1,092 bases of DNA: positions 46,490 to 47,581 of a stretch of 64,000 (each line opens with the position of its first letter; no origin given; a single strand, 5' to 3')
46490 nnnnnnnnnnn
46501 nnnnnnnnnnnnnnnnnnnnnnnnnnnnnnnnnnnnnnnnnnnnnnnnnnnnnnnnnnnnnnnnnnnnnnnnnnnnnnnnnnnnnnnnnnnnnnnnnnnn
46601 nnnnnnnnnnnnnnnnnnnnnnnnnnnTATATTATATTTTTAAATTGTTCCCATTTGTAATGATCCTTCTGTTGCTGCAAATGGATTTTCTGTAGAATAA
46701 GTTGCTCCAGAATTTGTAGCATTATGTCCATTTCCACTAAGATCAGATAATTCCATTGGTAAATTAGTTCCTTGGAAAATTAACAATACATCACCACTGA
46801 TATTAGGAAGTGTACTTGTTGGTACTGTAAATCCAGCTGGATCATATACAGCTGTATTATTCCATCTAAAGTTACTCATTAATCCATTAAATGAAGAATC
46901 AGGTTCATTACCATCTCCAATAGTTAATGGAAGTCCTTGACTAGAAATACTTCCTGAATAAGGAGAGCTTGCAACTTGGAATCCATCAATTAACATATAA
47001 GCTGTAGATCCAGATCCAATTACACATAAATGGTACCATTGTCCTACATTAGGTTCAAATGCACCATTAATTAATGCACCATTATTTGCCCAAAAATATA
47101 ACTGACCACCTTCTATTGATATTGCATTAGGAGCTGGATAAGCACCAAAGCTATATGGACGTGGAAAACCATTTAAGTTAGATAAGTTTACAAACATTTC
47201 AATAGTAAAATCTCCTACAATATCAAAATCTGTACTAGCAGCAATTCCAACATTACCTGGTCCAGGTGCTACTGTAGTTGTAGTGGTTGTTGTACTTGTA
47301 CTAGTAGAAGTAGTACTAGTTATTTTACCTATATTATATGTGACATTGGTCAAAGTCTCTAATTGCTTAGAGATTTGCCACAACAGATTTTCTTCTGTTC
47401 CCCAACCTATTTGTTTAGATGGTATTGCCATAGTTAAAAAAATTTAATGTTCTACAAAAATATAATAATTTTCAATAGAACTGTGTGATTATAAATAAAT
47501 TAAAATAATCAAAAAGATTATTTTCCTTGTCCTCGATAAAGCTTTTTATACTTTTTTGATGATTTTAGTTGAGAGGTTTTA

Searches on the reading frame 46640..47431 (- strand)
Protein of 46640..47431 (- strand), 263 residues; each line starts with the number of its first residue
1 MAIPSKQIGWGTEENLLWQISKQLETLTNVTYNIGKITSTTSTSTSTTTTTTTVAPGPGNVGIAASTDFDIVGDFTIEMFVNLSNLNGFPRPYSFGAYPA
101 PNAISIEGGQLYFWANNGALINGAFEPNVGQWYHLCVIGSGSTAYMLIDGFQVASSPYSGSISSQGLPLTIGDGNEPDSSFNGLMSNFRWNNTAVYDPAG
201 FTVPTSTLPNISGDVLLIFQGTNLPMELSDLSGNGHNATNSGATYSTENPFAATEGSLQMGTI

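Call 57: search_protein_families(library=pfam, proteins=[window:46640-47431:-], max_evalue=0.01)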
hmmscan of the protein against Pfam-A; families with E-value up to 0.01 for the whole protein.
window:46640-47431:- (263 aa): 1 family
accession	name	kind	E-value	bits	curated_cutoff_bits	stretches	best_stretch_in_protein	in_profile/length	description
PF13385.13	Laminin_G_3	-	2.5e-17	63.9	27.6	1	66-194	11-144/151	Concanavalin A-like lectin/glucanases superfamily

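Call 58: search_protein_families(library=phrogs, proteins=[window:46640-47431:-], max_evalue=0.001)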
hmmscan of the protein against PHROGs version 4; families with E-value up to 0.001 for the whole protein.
window:46640-47431:- (263 aa): 5 families
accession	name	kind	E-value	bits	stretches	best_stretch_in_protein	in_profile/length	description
phrog_3545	-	unknown function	1.1e-14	54.6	1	24-213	767-981/1115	-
phrog_18802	-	head and packaging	4.5e-12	44.3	1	56-253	850-1048/3007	virion structural protein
phrog_701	-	head and packaging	3.7e-11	40.4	1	26-239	4039-4254/6136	virion structural protein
phrog_13163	-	tail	1.1e-07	31.2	1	56-232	560-742/976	baseplate wedge subunit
phrog_8510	-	head and packaging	1.3e-06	27.4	1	42-245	528-726/1348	virion structural protein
